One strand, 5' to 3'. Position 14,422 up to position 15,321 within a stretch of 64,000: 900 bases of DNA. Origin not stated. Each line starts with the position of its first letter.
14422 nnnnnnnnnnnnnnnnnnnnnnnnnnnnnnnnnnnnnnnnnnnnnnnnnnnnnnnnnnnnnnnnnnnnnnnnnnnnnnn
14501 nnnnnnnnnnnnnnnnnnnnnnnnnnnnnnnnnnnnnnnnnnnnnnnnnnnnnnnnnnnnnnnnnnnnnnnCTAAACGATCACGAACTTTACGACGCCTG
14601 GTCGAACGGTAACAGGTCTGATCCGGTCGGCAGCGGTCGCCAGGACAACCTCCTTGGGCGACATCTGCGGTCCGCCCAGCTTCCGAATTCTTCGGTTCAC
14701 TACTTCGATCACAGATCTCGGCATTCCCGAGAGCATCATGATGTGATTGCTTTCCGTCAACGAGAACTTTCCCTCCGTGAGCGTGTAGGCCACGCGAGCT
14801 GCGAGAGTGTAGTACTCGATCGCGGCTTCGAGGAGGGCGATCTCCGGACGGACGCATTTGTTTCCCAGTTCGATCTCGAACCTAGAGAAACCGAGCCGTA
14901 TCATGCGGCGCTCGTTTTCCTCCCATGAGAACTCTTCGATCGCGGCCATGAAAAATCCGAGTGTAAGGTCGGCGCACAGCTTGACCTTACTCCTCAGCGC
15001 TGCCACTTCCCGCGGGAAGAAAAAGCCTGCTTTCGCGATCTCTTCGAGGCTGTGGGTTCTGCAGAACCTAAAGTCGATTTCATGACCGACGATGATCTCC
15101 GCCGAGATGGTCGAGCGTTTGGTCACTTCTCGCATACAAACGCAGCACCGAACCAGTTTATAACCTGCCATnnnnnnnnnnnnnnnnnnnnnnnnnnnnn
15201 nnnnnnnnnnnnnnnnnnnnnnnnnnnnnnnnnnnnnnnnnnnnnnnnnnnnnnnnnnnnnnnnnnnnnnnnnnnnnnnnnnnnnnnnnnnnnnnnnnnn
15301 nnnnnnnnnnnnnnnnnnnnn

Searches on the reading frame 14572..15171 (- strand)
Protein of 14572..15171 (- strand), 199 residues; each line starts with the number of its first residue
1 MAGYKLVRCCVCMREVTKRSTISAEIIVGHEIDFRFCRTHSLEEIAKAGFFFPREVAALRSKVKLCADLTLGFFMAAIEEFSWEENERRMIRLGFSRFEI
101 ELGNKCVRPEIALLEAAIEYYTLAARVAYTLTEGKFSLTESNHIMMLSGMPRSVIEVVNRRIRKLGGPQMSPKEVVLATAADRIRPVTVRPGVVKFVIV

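Call 6: search_protein_families(library=pfam, proteins=[window:14572-15171:-], max_evalue=1)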
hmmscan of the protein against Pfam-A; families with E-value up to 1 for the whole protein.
window:14572-15171:- (199 aa): 0 families

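Call 10: search_protein_families(library=ncbifam, proteins=[window:14572-15171:-], max_evalue=10)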
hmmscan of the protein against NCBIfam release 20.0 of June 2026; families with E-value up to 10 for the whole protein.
window:14572-15171:- (199 aa): 0 families

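Call 11: search_protein_families(library=padloc, proteins=[window:14572-15171:-], max_evalue=10)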
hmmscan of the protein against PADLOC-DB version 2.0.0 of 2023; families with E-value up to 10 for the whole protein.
window:14572-15171:- (199 aa): 0 families

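Call 12: search_protein_families(library=phrogs, proteins=[window:14572-15171:-], max_evalue=10)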
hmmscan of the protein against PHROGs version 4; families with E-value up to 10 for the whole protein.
window:14572-15171:- (199 aa): 0 families

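Call 13: search_solved_structures(query=window:14572-15171:-, max_evalue=10)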
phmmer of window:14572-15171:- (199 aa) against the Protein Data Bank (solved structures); distinct sequences matched with E-value up to 10: 0.

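Call 14: find_homologous_proteins(query=window:14572-15171:-, max_evalue=0.01)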
Query window:14572-15171:- (199 aa): 1 proteins with E <= 0.01 among 418 candidates.
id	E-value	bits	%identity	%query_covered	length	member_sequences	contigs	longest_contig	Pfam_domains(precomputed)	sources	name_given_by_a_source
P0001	8.9e-114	396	99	93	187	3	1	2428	-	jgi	-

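Call 16: find_encoding_contigs(protein=P0001, flank=10000)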
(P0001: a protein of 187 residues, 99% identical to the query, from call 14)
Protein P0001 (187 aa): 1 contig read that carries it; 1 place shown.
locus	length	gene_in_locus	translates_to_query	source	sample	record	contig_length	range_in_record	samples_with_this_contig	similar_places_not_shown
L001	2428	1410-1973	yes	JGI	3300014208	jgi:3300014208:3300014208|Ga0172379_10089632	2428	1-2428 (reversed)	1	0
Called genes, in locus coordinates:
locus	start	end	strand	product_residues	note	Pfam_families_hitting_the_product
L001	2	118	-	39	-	?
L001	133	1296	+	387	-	PF00704:Glyco_hydro_18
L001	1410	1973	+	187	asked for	-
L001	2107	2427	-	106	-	?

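Call 34: predict_structure(protein=window:14572-15171:-)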
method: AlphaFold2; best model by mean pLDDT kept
length: 199 residues; sequences in the alignment: 1
mean_pLDDT: 39.2   pTM: 0.31
mean pLDDT of the five models: 39.2, 37.7, 33.8, 33.7, 31.5
residues with pLDDT >= 90: 0; 70-90: 0; 50-70: 18; < 50: 181
segments of 3 or more residues with pLDDT < 50: 1-81, 92-96, 98-100, 102-158, 161-167, 172-174, 176-199
pLDDT, mean of each block of 10 residues (from residue 1): 36 39 28 43 38 27 40 40 54 48 44 37 35 30 31 46 47 47 38 34
secondary structure, 60 per line:
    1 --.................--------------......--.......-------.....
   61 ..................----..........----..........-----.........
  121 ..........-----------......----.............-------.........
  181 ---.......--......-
elements in order: H3-19 H34-39 H42-48 H56-78 H83-92 H97-106 H112-130 H142-147 H152-164 H172-180 E184-190 E193-198

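Call 35: search_protein_representatives(protein=window:14572-15171:-)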
Query: 199 residues. Proteins with E-value up to 0.001 (for the whole library): 3; up to 1e-10: 1; up to 1e-30: 1. The best 3 are listed.
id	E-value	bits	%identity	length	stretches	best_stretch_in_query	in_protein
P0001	2.8e-114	395.9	99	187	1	13-198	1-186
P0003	4.5e-04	36.7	40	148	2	5-55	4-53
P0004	6.8e-04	36.1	44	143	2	5-44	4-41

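Call 39: find_homologous_proteins(query=A3, max_evalue=0.01)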
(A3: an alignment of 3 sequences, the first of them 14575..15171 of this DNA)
Query A3 (3 sequences) (199 aa, profile of the alignment): 14 proteins with E <= 0.01 among 4479 candidates.
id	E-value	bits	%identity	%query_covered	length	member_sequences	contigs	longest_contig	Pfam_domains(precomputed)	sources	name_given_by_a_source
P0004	4.6e-70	252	27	85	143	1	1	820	-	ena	-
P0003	3.0e-65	237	27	88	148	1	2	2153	-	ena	-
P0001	1.4e-46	176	99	93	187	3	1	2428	-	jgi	-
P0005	1.9e-32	130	26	89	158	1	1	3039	-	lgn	-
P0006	6.1e-26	109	44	17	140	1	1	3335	-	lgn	-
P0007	3.9e-24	103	51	19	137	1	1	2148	-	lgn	-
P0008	7.6e-24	102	26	91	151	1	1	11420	-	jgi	-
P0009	3.9e-22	97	25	87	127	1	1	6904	-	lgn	-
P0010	1.7e-19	88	42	17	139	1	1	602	-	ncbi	-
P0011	2.1e-17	81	51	17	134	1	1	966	-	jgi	jgi:hypothetical protein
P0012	2.2e-7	49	46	19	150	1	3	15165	-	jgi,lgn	-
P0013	1.2e-6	46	46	18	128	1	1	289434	-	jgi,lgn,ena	-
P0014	2.5e-6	45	43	20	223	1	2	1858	-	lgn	-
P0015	8.1e-5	41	30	33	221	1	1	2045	-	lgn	-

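Call 42: find_encoding_contigs(protein=P0013, flank=6000, max_places=3)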
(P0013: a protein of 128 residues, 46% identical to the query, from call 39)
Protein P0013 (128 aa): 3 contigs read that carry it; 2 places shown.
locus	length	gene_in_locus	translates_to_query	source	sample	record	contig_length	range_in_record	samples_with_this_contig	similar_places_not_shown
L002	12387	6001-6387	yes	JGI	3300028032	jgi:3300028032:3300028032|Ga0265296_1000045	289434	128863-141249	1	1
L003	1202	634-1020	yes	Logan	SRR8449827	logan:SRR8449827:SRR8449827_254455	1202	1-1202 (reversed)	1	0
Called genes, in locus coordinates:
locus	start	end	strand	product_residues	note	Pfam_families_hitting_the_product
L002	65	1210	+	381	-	PF01071:GARS_A (weak), PF02786:CPSase_L_D2 (weak), PF07478:Dala_Dala_lig_C (weak)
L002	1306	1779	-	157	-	-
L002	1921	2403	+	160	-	PF04308:RNaseH_like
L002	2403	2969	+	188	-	PF01612:DNA_pol_A_exo1 (weak), PF13482:RNase_H_2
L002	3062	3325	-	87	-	-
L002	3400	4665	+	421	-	PF00464:SHMT, PF00155:Aminotran_1_2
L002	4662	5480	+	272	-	PF00763:THF_DHG_CYH, PF02882:THF_DHG_CYH_C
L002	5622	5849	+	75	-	-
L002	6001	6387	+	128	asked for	-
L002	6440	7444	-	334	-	PF00154:RecA_N, PF08423:Rad51, PF06745:ATPase (weak), PF13481:AAA_25 (faint), PF01637:ATPase_2 (weak), PF27531:MT3502_N (weak), PF21096:RecA_C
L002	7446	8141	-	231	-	PF13413:HTH_25 (weak)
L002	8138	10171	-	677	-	PF17854:FtsK_alpha, PF01580:FtsK_SpoIIIE, PF01935:DUF87 (faint), PF01580:FtsK_SpoIIIE, PF09397:FtsK_gamma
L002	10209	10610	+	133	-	PF02878:PGM_PMM_I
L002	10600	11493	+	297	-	PF02879:PGM_PMM_II, PF02880:PGM_PMM_III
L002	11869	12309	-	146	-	PF00961:LAGLIDADG_1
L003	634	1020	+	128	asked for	-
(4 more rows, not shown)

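Call 43: find_encoding_contigs(protein=P0012, flank=8000, max_places=3)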
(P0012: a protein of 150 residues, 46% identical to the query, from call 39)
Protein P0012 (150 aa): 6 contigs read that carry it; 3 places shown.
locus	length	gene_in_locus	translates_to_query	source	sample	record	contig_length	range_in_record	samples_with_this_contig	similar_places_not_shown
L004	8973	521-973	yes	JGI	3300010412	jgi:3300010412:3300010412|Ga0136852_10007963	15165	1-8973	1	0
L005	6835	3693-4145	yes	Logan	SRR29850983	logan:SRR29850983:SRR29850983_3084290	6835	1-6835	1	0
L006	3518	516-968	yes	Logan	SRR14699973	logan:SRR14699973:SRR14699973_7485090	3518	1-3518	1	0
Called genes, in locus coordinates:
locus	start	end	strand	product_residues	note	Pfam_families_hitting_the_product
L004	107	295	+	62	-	-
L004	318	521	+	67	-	PF21825:Sequestin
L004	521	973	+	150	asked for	-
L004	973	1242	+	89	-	-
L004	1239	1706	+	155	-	PF05551:zf-His_Me_endon (weak), PF13392:HNH_3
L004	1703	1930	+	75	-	-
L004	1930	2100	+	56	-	-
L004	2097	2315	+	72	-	-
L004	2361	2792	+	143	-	PF00583:Acetyltransf_1, PF13673:Acetyltransf_10, PF13508:Acetyltransf_7, PF08445:FR47 (weak)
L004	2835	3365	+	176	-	-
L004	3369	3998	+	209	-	-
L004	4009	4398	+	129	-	-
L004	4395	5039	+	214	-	-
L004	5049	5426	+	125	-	-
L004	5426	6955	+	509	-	-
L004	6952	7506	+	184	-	PF13489:Methyltransf_23 (weak), PF08241:Methyltransf_11 (faint), PF08242:Methyltransf_12 (faint), PF13649:Methyltransf_25 (weak)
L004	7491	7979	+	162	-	-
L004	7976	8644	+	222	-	-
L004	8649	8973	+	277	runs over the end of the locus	-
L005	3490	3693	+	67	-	PF21825:Sequestin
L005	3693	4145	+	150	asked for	-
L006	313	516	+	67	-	PF21825:Sequestin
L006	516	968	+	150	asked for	-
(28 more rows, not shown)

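Call 44: find_encoding_contigs(protein=P0008, flank=8000, max_places=3)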
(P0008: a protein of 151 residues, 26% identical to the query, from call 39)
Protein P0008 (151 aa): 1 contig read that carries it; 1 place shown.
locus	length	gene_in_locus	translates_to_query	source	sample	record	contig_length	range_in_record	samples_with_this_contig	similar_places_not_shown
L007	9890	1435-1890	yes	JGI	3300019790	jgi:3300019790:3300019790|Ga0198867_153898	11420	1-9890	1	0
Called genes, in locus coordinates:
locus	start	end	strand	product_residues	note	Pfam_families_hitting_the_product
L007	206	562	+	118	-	-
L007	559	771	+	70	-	-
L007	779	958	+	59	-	-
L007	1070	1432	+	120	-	-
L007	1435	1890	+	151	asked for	-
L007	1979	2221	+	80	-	-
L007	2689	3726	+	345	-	PF13692:Glyco_trans_1_4 (weak), PF00534:Glycos_transf_1 (weak)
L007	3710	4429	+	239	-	PF13489:Methyltransf_23 (weak), PF08241:Methyltransf_11, PF13649:Methyltransf_25 (weak)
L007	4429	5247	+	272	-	-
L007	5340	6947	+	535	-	PF02310:B12-binding, PF04055:Radical_SAM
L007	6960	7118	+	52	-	-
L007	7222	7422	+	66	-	-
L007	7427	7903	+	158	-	-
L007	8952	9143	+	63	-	-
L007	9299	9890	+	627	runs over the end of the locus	PF00476:DNA_pol_A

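Call 46: find_related_loci(query=A4, collection=viral_contigs, flank=5000)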
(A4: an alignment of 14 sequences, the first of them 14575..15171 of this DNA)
Query A4 (199 aa) in viral_contigs; peptide patterns used: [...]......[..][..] (x = any residue, [..] = any of these).
12 stretches matched a pattern, but none encodes a relative of the query by tblastn (E <= 1e-3).

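Call 54: predict_structure(alignment_id=A4)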
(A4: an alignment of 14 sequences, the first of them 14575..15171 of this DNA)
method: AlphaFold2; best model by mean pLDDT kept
length: 199 residues; sequences in the alignment: 14
mean_pLDDT: 65.8   pTM: 0.34
mean pLDDT of the five models: 65.8, 63.4, 60.2, 60.1, 58.0
residues with pLDDT >= 90: 33; 70-90: 45; 50-70: 74; < 50: 47
segments of 3 or more residues with pLDDT < 50: 86-110, 179-188, 193-199
pLDDT, mean of each block of 10 residues (from residue 1): 91 96 89 93 85 56 61 52 49 41 42 59 59 68 78 81 70 56 44 42
secondary structure, 60 per line:
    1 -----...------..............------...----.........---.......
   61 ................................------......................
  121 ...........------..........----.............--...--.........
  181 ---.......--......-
elements in order: E6-8 E15-17 E21-23 H24-28 E35-37 H42-50 H54-92 H99-131 H138-147 H152-164 H172-180 E184-190 E193-198

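Call 64: list_cluster_members(proteins=[P0001, window:14575-15171:-, window:13453-14109:-, window:15252-16412:-])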
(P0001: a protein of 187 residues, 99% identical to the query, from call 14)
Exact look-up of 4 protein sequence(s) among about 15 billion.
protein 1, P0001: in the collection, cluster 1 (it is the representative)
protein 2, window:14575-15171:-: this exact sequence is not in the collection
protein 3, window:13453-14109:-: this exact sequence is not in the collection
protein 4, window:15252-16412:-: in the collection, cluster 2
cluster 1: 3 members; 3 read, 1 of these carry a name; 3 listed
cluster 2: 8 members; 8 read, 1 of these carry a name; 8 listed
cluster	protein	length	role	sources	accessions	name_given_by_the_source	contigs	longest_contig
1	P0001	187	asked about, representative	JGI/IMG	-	-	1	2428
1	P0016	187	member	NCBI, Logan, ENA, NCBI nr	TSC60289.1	MAG: hypothetical protein LiPW15_167 [Parcubacteria group bacterium LiPW_15]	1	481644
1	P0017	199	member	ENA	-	-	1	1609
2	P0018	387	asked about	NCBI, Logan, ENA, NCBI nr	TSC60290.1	MAG: glycosyl hydrolase [Parcubacteria group bacterium LiPW_15]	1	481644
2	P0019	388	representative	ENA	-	-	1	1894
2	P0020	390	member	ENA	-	-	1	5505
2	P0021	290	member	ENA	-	-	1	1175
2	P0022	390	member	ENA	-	-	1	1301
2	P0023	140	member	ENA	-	-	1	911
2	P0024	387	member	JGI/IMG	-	-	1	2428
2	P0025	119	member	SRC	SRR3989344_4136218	-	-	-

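Call 65: find_encoding_contigs(protein=P0017, flank=10000)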
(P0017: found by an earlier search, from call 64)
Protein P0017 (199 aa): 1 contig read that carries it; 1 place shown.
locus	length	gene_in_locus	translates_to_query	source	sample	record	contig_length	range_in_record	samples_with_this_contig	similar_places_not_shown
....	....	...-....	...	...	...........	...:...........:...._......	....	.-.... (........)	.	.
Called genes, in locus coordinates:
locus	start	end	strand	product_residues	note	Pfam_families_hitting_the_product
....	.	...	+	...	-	?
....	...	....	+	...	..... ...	-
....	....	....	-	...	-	-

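Call 66: find_encoding_contigs(protein=P0020, flank=10000)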
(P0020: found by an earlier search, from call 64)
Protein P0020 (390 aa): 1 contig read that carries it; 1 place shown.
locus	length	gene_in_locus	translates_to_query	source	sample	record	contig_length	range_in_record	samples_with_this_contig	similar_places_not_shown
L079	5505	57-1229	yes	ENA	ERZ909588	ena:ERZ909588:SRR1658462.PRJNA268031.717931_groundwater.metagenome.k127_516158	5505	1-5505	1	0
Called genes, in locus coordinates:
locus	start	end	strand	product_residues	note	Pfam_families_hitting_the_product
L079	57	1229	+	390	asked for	PF00704:Glyco_hydro_18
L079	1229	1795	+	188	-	PF03352:Adenine_glyco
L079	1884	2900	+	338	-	PF10546:P63C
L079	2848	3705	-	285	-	PF12760:Zn_ribbon_IS1595, PF12762:DDE_Tnp_IS1595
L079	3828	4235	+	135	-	-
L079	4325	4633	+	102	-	-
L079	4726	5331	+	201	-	PF02777:Sod_Fe_C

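Call 73: fold_search(model_id=the predicted structure, library=pdb)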
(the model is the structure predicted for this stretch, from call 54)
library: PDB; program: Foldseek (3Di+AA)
matches with E <= 10: 70; with E <= 0.001: 0
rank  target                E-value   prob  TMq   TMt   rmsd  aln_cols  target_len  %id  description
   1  7pwo_a1               2.6e+00  0.28  0.15  0.29  12.0        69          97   16  Cryo-EM structure of Giardia lamblia ribosome at 2.75 A resolution (released 2022-04-20)
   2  9q1v_A                2.7e+00  0.13  0.17  0.40   7.0        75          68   20  Crystal Structure of de novo design FimH minibinder F7 complex (released 2025-09-17)
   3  3lqh                  2.7e+00  0.04  0.16  0.17  18.8       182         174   14  Crystal structure of MLL1 PHD3-Bromo in the free form (released 2010-07-07)
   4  5k8q_A                2.9e+00  0.15  0.20  0.26   5.0        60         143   25  Crystal Structure of Calcium-loaded Calmodulin in complex with STRA6 CaMBP2-site peptide. (released 2016-08-24)
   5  3pla_A                3.1e+00  0.07  0.18  0.11  17.0       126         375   16  Crystal structure of a catalytically active substrate-bound box C/D RNP from Sulfolobus solfataricus (released 2011-01-26)
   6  7po9_B                3.3e+00  0.13  0.14  0.30   9.1        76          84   20  Crystal structure of ZAD-domain of M1BP protein from D.melanogaster (released 2021-12-08)
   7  5jpq_S                3.3e+00  0.06  0.17  0.11  14.4       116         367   15  Cryo-EM structure of the 90S pre-ribosome (released 2016-07-27)
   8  7v8f_B                3.5e+00  0.47  0.14  0.27   2.1        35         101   14  Crystal structure of UBE2L3 bound to HOIP RING1 domain. (released 2022-03-30)
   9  2vpd_C                3.5e+00  0.28  0.15  0.39   3.4        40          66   20  Decoding of methylated histone H3 tail by the Pygo-BCL9 Wnt signaling complex (released 2008-06-17)
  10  8br8_Sd               3.5e+00  0.25  0.16  0.31  10.6        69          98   16  Giardia ribosome in POST-T state (A1) (released 2023-03-15)
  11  4jwq_A                3.5e+00  0.15  0.21  0.48   6.8        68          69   16  Crystal Structure of the Calcium Binding Domain of CDPK3 from Plasmodium Berghei, PB000947.00 (released 2013-04-17)
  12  5aj0_Ba               3.7e+00  0.25  0.14  0.27  11.6        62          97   16  Cryo electron microscopy of actively translating human polysomes (POST state). (released 2015-05-20)
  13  9y6s_4L               3.9e+00  0.44  0.15  0.22   2.7        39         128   15  96-nm repeat of the Leishmania tarentolae doublet microtubule (released 2025-12-17)
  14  8pnn_b                3.9e+00  0.21  0.13  0.27  12.0        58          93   14  80S yeast ribosome in complex with Bromolissoclimide (released 2025-05-28)
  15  7r81_b2               4.1e+00  0.20  0.14  0.26  10.4        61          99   21  Structure of the translating Neurospora crassa ribosome arrested by cycloheximide (released 2021-12-01)
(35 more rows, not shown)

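Call 75: search_protein_families(library=pfam, alignment_id=A4, max_evalue=1)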
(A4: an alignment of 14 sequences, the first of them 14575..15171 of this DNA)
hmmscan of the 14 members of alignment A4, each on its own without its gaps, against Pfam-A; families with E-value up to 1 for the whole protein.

A. member 1, window:14575-15171:- (199 aa): 0 families

B. families by the number of members that match (of 14 scanned): 15 families
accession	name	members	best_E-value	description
PF06467.20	zf-FCS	3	0.19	MYM-type Zinc finger with FCS sequence motif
PF20931.2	Dicer_platform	1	0.011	Dicer, platform domain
PF05026.18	DCP2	1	0.015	Dcp2, box A domain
PF02843.22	GARS_C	1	0.017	Phosphoribosylglycinamide synthetase, C domain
PF16572.11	HlyD_D4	1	0.021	Long alpha hairpin domain of cation efflux system protein, CusB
PF21128.4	MCM4_WHD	1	0.025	MCM4, winged helix domain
PF18871.6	HEPN_Toprim_N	1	0.03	HEPN/Toprim N-terminal domain 1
PF16527.11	CpxA_peri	1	0.061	Two-component sensor protein CpxA, periplasmic domain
PF02892.21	zf-BED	1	0.063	BED zinc finger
PF23514.1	YhiY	1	0.12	YhiY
PF21191.3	CvfB_1st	1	0.14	CvfB first S1-like domain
PF21982.2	RecX_HTH1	1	0.18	RecX, first three-helix domain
PF25420.1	zf-C2H2_ZN292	1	0.23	ZN292-like C2H2 zinc finger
PF02180.22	BH4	1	0.44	Bcl-2 homology region 4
PF14471.11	DUF4428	1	0.66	Domain of unknown function (DUF4428)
